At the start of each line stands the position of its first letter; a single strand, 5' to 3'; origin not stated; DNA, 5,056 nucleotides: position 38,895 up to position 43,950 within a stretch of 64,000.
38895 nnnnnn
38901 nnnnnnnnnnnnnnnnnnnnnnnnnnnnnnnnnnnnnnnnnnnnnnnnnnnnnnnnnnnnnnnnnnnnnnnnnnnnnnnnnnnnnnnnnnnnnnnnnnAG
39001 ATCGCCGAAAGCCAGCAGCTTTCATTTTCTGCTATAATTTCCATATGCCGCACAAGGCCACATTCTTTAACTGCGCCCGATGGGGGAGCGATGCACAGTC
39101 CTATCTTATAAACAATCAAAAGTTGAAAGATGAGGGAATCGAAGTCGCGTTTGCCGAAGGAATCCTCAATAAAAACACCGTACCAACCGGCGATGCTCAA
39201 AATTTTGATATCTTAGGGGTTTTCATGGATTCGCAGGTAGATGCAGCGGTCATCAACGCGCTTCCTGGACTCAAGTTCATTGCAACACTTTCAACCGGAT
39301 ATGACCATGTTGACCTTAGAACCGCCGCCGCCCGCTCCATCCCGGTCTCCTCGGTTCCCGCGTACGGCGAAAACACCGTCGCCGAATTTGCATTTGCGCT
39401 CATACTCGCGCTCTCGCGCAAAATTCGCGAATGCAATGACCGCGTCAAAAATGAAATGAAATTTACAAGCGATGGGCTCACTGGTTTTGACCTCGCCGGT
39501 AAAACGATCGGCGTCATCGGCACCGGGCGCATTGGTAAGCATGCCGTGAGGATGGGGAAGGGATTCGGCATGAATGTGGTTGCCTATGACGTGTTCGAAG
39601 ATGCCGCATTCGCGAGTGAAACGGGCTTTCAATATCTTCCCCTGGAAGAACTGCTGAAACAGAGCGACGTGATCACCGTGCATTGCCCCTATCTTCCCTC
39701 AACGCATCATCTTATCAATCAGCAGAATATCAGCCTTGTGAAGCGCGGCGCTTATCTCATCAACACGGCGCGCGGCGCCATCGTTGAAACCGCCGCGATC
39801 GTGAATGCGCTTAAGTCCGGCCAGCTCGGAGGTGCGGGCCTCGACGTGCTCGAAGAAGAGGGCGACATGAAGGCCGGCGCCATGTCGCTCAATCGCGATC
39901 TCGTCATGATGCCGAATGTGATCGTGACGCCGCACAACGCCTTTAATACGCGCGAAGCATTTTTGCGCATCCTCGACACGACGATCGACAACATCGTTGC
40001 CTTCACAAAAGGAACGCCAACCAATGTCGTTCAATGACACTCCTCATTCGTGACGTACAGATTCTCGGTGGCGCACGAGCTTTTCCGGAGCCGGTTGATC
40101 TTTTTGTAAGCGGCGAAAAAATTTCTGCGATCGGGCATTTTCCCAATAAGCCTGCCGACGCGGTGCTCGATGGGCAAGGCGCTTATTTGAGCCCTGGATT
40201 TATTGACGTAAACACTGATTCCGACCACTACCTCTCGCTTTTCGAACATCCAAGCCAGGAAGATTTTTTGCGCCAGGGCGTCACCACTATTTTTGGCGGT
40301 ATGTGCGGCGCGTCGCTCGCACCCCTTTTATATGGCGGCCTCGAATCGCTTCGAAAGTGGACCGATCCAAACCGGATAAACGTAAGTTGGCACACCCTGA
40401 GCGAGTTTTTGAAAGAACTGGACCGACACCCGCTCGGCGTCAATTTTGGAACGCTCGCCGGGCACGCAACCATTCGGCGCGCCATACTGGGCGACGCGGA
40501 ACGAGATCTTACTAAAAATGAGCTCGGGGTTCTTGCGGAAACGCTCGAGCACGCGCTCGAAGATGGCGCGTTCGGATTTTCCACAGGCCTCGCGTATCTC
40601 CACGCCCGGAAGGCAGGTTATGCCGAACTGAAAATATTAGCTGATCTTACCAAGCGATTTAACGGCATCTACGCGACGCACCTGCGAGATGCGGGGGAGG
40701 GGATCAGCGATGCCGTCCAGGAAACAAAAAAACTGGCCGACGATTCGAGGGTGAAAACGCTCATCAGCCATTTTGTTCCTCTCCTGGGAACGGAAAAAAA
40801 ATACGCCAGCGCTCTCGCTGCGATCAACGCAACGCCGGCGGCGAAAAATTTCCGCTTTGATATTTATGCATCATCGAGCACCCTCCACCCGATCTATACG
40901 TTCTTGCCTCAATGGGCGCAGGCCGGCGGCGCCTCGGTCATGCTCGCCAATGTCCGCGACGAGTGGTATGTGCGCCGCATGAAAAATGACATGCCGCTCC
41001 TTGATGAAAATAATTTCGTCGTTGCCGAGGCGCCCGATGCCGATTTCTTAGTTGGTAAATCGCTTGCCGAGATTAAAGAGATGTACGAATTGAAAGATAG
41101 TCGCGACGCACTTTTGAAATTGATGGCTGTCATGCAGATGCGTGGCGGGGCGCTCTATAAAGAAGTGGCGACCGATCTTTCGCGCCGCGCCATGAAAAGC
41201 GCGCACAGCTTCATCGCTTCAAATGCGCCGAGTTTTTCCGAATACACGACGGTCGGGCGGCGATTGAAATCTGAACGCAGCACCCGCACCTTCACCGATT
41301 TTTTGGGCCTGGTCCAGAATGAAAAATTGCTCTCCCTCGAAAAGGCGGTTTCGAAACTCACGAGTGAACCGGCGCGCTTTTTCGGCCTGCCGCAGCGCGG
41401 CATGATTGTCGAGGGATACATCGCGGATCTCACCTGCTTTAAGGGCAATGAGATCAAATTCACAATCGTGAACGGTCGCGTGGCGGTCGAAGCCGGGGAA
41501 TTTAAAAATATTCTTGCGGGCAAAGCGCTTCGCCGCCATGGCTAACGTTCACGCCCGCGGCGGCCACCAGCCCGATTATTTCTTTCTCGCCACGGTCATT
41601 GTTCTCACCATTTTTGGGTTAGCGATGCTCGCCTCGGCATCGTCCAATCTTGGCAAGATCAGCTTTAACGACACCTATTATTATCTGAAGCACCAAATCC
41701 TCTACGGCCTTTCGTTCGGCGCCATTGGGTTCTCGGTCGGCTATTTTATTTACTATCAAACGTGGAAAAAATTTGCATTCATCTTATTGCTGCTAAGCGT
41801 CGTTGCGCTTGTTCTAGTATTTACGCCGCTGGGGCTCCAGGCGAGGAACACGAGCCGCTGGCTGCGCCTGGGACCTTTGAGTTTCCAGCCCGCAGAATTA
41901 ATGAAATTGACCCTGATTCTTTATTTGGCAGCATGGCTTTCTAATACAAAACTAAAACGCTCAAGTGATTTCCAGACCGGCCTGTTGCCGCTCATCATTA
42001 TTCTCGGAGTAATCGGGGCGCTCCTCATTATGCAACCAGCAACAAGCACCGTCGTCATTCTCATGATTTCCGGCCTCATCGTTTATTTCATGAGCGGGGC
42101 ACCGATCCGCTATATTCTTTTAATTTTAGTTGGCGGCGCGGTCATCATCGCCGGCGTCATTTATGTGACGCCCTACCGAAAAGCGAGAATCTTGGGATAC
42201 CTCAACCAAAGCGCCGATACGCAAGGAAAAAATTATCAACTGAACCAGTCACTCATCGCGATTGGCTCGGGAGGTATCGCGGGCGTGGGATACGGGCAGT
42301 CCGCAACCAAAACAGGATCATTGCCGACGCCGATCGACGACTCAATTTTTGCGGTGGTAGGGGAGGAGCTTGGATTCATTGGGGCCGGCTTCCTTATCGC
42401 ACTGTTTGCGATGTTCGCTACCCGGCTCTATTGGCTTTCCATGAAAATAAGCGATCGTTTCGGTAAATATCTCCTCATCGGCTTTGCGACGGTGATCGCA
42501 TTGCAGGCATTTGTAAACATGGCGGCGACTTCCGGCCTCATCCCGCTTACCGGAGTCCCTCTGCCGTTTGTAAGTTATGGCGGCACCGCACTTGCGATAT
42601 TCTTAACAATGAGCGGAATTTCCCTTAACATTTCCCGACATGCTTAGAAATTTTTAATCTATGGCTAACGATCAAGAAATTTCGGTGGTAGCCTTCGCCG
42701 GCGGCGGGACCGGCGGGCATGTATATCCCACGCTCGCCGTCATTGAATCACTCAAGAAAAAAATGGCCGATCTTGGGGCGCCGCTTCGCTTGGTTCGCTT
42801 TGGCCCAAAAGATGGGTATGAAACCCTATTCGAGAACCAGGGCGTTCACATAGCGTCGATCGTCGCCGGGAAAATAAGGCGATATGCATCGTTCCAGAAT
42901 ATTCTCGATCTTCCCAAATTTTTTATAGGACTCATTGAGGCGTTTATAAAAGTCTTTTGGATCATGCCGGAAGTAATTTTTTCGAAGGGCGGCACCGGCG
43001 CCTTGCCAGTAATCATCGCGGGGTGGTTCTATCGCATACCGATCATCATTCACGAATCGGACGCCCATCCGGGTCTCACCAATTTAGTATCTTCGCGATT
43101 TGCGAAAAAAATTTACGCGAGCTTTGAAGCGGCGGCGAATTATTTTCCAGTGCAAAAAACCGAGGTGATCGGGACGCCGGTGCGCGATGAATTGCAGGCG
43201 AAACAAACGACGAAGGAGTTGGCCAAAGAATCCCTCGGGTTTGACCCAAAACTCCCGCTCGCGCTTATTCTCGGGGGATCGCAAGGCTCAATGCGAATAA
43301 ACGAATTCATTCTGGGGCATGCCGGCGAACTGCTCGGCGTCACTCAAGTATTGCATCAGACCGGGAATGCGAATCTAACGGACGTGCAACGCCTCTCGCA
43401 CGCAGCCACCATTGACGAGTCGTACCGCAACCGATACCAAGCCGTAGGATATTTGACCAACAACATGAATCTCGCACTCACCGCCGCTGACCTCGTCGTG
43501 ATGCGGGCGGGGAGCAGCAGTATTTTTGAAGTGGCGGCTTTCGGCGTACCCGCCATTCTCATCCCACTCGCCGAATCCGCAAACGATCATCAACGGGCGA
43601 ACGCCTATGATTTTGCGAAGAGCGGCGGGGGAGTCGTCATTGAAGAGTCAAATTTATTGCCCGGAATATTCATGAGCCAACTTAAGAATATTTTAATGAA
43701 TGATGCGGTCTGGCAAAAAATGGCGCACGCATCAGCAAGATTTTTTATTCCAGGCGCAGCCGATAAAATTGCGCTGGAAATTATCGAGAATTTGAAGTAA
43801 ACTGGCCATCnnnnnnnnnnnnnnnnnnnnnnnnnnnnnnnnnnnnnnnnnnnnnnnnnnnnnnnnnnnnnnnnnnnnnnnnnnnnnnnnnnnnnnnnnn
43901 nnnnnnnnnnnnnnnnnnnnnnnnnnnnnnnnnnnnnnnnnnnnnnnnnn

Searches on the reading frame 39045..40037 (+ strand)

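Call 67: search_protein_families(library=pfam, proteins=[window:39045-40037:+], max_evalue=0.00001)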
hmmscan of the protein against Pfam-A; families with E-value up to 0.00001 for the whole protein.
window:39045-40037:+ (330 aa): 2 families
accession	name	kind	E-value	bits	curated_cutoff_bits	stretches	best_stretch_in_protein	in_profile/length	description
PF02826.25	2-Hacid_dh_C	-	7.7e-57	192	25.1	1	117-299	1-178/178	D-isomer specific 2-hydroxyacid dehydrogenase, NAD binding domain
PF00389.36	2-Hacid_dh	-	1e-26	93.6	24.6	1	27-329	15-133/134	D-isomer specific 2-hydroxyacid dehydrogenase, catalytic domain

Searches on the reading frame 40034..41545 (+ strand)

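Call 67: search_protein_families(library=pfam, proteins=[window:40034-41545:+], max_evalue=0.00001)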
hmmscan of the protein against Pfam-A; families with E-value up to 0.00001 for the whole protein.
window:40034-41545:+ (503 aa): 2 families
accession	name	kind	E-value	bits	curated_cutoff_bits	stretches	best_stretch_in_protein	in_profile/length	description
PF07969.17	Amidohydro_3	-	1.6e-11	44.8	29.7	1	425-476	399-451/472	Amidohydrolase family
PF01979.26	Amidohydro_1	-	1.8e-07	31.2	25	1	429-483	276-344/345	Amidohydrolase family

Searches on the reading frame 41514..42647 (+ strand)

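Call 67: search_protein_families(library=pfam, proteins=[window:41514-42647:+], max_evalue=0.00001)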
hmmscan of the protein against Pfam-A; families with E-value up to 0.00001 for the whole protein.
window:41514-42647:+ (377 aa): 1 family
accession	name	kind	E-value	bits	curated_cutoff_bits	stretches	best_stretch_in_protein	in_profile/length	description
PF01098.24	FTSW_RODA_SPOVE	-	9e-89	298.4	26.4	1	24-376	4-353/356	Cell cycle protein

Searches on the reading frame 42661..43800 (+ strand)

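Call 67: search_protein_families(library=pfam, proteins=[window:42661-43800:+], max_evalue=0.00001)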
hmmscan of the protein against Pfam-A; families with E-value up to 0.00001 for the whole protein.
window:42661-43800:+ (379 aa): 2 families
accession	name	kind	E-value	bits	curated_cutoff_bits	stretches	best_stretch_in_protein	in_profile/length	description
PF04101.22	Glyco_tran_28_C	-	3.3e-33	115.5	22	1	202-369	3-165/166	Glycosyltransferase family 28 C-terminal domain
PF03033.26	Glyco_transf_28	-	6.3e-30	104.5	26.2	1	10-152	1-138/139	Glycosyltransferase family 28 N-terminal domain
